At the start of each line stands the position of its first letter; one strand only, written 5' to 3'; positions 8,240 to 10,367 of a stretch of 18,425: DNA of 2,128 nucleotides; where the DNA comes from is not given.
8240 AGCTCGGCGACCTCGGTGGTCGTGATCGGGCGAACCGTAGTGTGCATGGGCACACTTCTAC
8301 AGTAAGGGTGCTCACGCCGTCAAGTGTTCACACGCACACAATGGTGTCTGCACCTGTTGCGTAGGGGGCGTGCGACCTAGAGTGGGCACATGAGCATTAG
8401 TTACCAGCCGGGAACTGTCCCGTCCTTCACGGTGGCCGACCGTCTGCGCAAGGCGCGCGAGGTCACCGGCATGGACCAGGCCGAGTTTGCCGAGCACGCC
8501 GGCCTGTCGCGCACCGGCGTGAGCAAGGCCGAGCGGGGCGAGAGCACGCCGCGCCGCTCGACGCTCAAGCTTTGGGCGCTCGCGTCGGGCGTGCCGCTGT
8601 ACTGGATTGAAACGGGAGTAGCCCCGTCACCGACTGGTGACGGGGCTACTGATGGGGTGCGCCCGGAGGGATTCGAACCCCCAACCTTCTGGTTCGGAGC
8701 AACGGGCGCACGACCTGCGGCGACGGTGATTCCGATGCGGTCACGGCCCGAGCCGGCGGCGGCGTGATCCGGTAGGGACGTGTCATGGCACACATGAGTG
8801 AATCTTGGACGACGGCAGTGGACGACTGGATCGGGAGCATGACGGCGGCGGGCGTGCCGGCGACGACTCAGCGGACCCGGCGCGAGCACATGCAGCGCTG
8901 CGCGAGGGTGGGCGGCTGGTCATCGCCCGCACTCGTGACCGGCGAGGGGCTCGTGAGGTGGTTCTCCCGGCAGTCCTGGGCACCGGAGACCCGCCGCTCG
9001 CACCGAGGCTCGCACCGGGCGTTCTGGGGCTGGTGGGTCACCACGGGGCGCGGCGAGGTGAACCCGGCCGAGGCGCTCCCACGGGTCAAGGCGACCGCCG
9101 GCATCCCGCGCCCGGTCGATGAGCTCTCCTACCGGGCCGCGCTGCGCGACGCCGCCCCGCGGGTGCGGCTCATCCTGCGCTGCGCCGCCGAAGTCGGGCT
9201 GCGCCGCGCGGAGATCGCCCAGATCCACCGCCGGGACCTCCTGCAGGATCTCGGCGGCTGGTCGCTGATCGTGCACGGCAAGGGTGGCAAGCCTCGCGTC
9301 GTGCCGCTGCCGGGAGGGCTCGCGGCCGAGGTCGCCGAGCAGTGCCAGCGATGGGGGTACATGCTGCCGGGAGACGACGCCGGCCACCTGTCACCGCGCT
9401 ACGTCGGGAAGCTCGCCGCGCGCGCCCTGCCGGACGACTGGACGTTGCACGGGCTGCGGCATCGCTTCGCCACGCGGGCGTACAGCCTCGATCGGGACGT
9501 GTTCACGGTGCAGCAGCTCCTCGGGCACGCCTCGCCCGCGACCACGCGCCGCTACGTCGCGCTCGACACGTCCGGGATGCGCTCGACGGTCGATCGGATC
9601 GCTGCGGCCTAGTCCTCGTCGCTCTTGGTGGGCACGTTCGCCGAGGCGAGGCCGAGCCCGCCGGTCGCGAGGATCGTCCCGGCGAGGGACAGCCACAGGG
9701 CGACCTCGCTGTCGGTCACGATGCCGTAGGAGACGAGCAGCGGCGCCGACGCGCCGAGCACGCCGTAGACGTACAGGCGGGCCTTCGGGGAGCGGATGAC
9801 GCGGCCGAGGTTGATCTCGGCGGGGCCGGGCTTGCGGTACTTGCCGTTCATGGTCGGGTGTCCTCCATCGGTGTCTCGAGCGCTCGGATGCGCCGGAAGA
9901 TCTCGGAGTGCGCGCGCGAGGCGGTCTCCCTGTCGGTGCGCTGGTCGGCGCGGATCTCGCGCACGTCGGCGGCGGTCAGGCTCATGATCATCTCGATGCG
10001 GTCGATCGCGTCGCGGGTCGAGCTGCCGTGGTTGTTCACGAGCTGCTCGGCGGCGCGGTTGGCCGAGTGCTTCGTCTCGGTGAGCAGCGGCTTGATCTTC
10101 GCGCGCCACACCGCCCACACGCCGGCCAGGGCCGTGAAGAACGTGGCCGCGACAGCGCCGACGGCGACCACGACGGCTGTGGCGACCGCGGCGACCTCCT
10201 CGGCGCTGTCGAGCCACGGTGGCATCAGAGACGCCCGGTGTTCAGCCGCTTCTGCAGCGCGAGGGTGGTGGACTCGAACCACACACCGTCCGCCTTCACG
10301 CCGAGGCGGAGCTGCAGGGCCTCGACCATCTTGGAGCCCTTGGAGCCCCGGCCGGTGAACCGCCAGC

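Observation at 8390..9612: Integration-dependent immunity architecture: attP lies inside the repressor gene and int follows immediately downstream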

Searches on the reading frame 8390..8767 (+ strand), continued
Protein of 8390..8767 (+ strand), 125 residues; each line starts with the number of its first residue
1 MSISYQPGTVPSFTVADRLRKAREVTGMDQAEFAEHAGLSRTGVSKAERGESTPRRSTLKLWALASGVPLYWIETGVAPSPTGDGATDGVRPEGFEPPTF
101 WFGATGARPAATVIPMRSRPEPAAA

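Call 41: get_annotated_region(hit=H72, flank=2500)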
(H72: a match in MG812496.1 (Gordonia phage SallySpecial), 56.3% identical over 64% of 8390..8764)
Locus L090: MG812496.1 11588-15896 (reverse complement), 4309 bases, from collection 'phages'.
description: Gordonia phage SallySpecial, complete genome.
organism: Gordonia phage SallySpecial (NCBI taxid 2079570)
taxonomy: Viruses; Duplodnaviria; Heunggongvirae; Uroviricota; Caudoviricetes; Emperorvirus; Emperorvirus sallyspecial
host: Gordonia terrae 3612; source: soil; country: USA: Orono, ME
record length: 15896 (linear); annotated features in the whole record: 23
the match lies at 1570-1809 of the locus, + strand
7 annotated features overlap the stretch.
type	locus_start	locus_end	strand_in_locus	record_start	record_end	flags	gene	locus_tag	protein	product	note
misc_feature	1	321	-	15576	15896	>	-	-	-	-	HNH endonuclease; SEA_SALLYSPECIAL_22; circularly permutated genome; the cohesive ends of the phage virion DNA are ...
CDS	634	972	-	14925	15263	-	-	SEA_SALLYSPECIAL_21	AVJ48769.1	hypothetical protein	-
CDS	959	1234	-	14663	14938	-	-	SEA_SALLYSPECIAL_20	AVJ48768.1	helix-turn-helix DNA binding protein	-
CDS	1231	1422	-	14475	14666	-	-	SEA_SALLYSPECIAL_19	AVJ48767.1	helix-turn-helix DNA binding protein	-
CDS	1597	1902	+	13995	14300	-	-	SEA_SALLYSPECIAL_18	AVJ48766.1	immunity repressor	-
CDS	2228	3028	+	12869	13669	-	-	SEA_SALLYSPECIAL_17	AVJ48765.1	integrase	integrase, (Y-int)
CDS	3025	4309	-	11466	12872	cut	-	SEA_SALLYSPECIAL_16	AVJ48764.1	minor tail protein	-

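Call 49: find_encoding_contigs(protein=window:8390-8764:+, flank=10000, max_places=10)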
Protein window:8390-8764:+ (125 aa): 24 contigs read that carry it; 2 places shown.
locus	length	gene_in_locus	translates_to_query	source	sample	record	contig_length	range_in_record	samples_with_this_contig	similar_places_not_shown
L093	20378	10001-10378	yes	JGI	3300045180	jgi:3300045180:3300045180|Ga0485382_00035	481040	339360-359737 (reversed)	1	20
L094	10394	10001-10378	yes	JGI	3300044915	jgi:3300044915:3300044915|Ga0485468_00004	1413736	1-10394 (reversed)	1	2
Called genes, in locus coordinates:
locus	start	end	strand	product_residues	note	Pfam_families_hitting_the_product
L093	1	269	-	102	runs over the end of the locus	-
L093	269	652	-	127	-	-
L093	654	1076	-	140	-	-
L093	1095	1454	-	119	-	-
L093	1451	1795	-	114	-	-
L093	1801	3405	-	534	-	PF04586:Peptidase_S78, PF25209:Phage_capsid_4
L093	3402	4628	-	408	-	PF04860:Phage_portal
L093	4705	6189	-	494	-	-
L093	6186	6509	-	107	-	-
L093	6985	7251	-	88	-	PF12728:HTH_17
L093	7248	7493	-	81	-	-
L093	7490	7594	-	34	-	-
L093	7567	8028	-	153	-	-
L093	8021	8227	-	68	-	-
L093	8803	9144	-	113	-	PF19761:DUF6248 (weak)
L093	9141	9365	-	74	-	-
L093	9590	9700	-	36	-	-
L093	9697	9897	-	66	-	PF12728:HTH_17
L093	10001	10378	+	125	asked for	PF12844:HTH_19, PF13560:HTH_31, PF01381:HTH_3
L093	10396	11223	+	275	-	PF00589:Phage_integrase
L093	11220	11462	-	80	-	PF23809:Phage_holin_9 (weak)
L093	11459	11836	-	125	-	-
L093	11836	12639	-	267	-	PF01510:Amidase_2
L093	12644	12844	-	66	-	-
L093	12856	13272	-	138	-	-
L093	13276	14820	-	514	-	PF00657:Lipase_GDSL (weak), PF13472:Lipase_GDSL_2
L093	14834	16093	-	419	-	-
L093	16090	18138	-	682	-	-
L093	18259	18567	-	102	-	-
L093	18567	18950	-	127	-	-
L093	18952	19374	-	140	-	-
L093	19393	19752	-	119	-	-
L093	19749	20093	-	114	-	-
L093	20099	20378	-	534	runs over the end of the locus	PF04586:Peptidase_S78, PF25209:Phage_capsid_4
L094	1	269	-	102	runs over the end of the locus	-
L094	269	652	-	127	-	-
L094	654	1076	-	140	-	-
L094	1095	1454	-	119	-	-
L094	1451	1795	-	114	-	-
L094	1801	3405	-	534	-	PF04586:Peptidase_S78, PF25209:Phage_capsid_4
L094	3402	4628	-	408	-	PF04860:Phage_portal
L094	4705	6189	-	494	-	-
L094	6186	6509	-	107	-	-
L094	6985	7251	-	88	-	PF12728:HTH_17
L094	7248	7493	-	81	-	-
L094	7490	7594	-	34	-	-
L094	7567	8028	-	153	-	-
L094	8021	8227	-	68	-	-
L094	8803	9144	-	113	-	PF19761:DUF6248 (weak)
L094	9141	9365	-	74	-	-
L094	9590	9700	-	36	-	-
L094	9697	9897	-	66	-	PF12728:HTH_17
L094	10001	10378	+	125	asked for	PF12844:HTH_19, PF13560:HTH_31, PF01381:HTH_3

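Call 60: search_protein_families(library=phrogs, proteins=[window:8390-8767:+], max_evalue=0.001)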
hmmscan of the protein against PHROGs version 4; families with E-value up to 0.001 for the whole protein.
window:8390-8767:+ (125 aa): 14 families
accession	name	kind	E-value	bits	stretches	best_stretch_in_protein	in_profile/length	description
phrog_2328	-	transcription regulation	5.5e-33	114.5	1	1-118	1-120/128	transcriptional repressor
phrog_8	-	transcription regulation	2.6e-11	44.6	1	15-79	162-221/346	transcriptional regulator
phrog_4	-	transcription regulation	5.8e-10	39.7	1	15-83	137-201/400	transcriptional repressor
phrog_5823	-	transcription regulation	1.5e-07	32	1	14-69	6-62/404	transcriptional regulator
phrog_2104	-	unknown function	2.4e-07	31.9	1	15-71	40-96/103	-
phrog_2439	-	transcription regulation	2.8e-07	30.7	1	16-69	9-62/367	transcriptional regulator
phrog_3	-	transcription regulation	3.8e-07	31.2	1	15-74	89-149/430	transcriptional repressor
phrog_1373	-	transcription regulation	3e-06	28.3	1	13-70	62-119/166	transcriptional regulator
phrog_2967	-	transcription regulation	3.5e-06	27.7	1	15-72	11-68/225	transcriptional regulator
phrog_7241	-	transcription regulation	8.3e-06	26.9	1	18-69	65-116/122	transcriptional regulator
phrog_6288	-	unknown function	0.00016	22.4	1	16-92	31-98/322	-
phrog_3949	-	transcription regulation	0.00039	21.5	1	20-70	22-69/161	transcriptional repressor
phrog_4583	-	transcription regulation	0.00041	21.3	1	14-69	10-65/81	transcriptional repressor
phrog_4836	-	transcription regulation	0.00098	19.7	0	14-61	75-122/194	CII-like regulator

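Call 76: predict_structure(alignment_id=A3)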
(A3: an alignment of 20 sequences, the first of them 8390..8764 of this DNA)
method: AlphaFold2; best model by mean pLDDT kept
length: 125 residues; sequences in the alignment: 20
mean_pLDDT: 74.8   pTM: 0.55
mean pLDDT of the five models: 74.8, 74.1, 73.7, 73.7, 73.3
residues with pLDDT >= 90: 61; 70-90: 8; 50-70: 27; < 50: 29
segments of 3 or more residues with pLDDT < 50: 85-89, 101-108, 110-113, 115-119, 122-125
pLDDT, mean of each block of 10 residues (from residue 1): 61 90 96 96 96 95 95 86 49 59 42 47 47
secondary structure, 60 per line:
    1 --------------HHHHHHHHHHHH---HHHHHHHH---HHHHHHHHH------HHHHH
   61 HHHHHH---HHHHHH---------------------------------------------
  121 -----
elements in order: H15-26 H30-37 H41-49 H56-66 H70-75

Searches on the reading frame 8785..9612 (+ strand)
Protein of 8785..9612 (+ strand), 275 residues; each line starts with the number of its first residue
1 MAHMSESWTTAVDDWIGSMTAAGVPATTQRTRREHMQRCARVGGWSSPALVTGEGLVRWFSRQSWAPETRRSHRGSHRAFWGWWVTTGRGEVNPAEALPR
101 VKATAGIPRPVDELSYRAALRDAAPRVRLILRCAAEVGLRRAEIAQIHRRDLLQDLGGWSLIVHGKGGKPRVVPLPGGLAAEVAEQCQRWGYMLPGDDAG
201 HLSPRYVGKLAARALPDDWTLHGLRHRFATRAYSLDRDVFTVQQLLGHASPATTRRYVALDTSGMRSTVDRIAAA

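Call 5: search_protein_families(library=pfam, proteins=[window:8785-9612:+], max_evalue=0.01)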
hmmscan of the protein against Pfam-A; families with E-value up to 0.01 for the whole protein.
window:8785-9612:+ (275 aa): 1 family
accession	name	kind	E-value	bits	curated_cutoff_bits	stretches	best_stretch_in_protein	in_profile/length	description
PF00589.27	Phage_integrase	-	8.8e-16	58.6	27.1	1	124-261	21-169/172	Phage integrase family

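Call 16: find_encoding_contigs(protein=window:8785-9609:+, flank=10000, max_places=6)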
Protein window:8785-9609:+ (275 aa): 26 contigs read that carry it; 3 places shown.
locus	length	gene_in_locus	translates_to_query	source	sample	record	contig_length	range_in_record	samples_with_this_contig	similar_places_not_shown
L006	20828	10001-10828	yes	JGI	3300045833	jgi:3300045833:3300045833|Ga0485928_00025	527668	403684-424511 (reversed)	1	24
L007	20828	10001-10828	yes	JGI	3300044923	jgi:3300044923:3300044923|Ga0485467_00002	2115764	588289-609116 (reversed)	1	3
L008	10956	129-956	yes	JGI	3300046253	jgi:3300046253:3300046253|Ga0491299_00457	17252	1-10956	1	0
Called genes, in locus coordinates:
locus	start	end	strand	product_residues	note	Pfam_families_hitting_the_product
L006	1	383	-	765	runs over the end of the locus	PF01370:Epimerase, PF07993:NAD_binding_4, PF03015:Sterile, PF00702:Hydrolase (weak), PF12710:HAD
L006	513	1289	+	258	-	PF00106:adh_short, PF08659:KR, PF13561:adh_short_C2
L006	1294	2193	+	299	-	PF01553:Acyltransferase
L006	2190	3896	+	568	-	PF01565:FAD_binding_4, PF02913:FAD-oxidase_C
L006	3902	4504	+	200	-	PF00300:His_Phos_1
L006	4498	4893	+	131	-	-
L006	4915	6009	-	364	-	PF00756:Esterase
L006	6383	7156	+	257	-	PF06283:ThuA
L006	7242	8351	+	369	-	PF01408:GFO_IDH_MocA, PF22725:GFO_IDH_MocA_C3, PF02894:GFO_IDH_MocA_C (faint)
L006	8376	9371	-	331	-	PF01545:Cation_efflux, PF16916:ZT_dimer (weak)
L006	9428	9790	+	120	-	PF24038:DUF7347 (faint), PF01022:HTH_5, PF12840:HTH_20, PF13412:HTH_24 (weak)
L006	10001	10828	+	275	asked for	PF00589:Phage_integrase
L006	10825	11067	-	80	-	PF23809:Phage_holin_9 (weak)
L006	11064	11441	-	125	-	-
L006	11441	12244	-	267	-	PF01510:Amidase_2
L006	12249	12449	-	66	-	-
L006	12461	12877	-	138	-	-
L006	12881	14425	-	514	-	PF00657:Lipase_GDSL (weak), PF13472:Lipase_GDSL_2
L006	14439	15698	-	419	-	-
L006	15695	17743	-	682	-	-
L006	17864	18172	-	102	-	-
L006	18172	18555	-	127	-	-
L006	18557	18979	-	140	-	-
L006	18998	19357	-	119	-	-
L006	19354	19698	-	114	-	-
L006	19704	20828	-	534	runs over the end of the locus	PF04586:Peptidase_S78, PF25209:Phage_capsid_4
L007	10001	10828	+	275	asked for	PF00589:Phage_integrase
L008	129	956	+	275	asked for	PF00589:Phage_integrase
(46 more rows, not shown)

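Call 46: find_homologous_proteins(query=L006:9428-9787:+, max_evalue=1e-20)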
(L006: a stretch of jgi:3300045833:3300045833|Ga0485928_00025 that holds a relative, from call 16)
Query L006:9428-9787:+ (120 aa): 1122 proteins with E <= 1e-20 among 1491 candidates; the best 120 are listed.
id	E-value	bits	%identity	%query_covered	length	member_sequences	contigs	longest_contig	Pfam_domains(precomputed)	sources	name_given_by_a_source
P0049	3.2e-71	255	100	100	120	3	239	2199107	PF12840.14,PF13412.13,PF01022.27,PF24038.2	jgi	jgi:DNA-binding transcriptional ArsR family regulator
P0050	2.3e-66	239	93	100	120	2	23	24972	PF12840.14,PF13412.13,PF01978.26,PF01022.27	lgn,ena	-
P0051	1.2e-64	233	92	98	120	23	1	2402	PF12840.14,PF13412.13,PF01022.27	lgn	-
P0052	6.0e-62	225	89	98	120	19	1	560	PF12840.14,PF13412.13,PF01022.27,PF24038.2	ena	-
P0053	1.0e-55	205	86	93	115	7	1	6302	PF12840.14,PF13412.13,PF01022.27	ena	-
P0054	5.5e-54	199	82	95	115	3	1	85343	PF12840.14,PF13412.13,PF01022.27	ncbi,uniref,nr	ncbi:metalloregulator ArsR/SmtB family transcription factor [Brachybacterium sp. FME24]|uniref:ArsR/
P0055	2.6e-53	197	83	93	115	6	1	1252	PF12840.14,PF01022.27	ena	-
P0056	8.0e-53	195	84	93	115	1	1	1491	PF12840.14,PF13412.13,PF01022.27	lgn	-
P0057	1.7e-52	194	86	89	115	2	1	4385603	PF12840.14,PF13412.13,PF01022.27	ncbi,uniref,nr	ncbi:transcriptional regulator [Brachybacterium sp. P6-10-X1]|uniref:ArsR/SmtB family transcription 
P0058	2.6e-52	194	83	95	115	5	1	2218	PF12840.14,PF13412.13,PF17782.8,PF01022.27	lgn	-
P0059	2.7e-52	194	82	95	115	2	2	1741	PF12840.14,PF13412.13,PF01022.27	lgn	-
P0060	6.6e-52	193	82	95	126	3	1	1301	PF12840.14,PF13412.13,PF01022.27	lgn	-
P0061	8.1e-52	192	83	95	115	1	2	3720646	PF12840.14,PF13412.13,PF01022.27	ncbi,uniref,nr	ncbi:ArsR/SmtB family transcription factor [Brachybacterium saurashtrense]|uniref:Transcriptional re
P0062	1.2e-51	192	85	89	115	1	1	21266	PF12840.14,PF13412.13,PF01022.27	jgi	jgi:DNA-binding transcriptional ArsR family regulator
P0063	1.3e-51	192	84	89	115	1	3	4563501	PF12840.14,PF13412.13,PF01022.27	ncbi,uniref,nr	ncbi:ArsR/SmtB family transcription factor [Brachybacterium fresconis]|uniref:DNA-binding transcript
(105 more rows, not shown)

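Call 47: find_encoding_contigs(protein=P0049, flank=3000, max_places=10)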
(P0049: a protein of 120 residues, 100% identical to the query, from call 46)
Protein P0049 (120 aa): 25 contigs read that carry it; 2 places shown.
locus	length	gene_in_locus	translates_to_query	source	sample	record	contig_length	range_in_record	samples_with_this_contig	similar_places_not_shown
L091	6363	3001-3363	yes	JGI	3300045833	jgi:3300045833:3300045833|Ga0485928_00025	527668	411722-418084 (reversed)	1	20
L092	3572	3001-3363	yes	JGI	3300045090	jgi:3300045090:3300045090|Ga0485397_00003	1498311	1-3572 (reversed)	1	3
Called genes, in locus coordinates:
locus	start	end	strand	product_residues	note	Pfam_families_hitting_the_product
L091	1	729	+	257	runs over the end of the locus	PF06283:ThuA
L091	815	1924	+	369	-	PF01408:GFO_IDH_MocA, PF22725:GFO_IDH_MocA_C3, PF02894:GFO_IDH_MocA_C (faint)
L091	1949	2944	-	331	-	PF01545:Cation_efflux, PF16916:ZT_dimer (weak)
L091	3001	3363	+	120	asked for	PF24038:DUF7347 (faint), PF01022:HTH_5, PF12840:HTH_20, PF13412:HTH_24 (weak)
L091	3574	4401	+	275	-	PF00589:Phage_integrase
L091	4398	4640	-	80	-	PF23809:Phage_holin_9 (weak)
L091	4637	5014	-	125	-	-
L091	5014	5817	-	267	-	PF01510:Amidase_2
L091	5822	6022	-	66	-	-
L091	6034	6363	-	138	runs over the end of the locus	-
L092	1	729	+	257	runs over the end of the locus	PF06283:ThuA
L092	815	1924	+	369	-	PF01408:GFO_IDH_MocA, PF22725:GFO_IDH_MocA_C3, PF02894:GFO_IDH_MocA_C (faint)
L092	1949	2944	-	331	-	PF01545:Cation_efflux, PF16916:ZT_dimer (weak)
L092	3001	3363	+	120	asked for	PF24038:DUF7347 (faint), PF01022:HTH_5, PF12840:HTH_20, PF13412:HTH_24 (weak)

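Call 60: search_protein_families(library=phrogs, proteins=[window:8785-9612:+], max_evalue=0.001)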
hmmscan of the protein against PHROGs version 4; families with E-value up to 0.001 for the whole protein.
window:8785-9612:+ (275 aa): 3 families
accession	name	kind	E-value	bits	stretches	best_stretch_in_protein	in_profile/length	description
phrog_1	-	integration and excision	1.3e-32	114.9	1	10-273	168-448/611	integrase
phrog_216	-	integration and excision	4.2e-29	102.6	1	74-272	19-236/301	integrase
phrog_7269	-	integration and excision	4.7e-07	30.6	1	211-268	20-77/89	integrase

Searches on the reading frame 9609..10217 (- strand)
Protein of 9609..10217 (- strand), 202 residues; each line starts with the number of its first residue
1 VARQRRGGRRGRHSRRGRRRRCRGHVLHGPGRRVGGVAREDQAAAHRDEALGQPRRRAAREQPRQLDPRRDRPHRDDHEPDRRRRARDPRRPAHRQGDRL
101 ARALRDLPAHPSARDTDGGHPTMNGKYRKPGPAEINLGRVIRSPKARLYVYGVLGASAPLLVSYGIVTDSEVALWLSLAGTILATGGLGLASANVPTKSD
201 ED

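Call 5: search_protein_families(library=pfam, proteins=[window:9609-10217:-], max_evalue=0.01)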
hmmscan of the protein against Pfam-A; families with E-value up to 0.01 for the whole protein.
window:9609-10217:- (202 aa): 1 family
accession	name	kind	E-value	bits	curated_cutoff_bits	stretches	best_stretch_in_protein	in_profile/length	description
PF23809.1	Phage_holin_9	-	1.3e-06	28.7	27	1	143-196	68-118/130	Bacteriophage holin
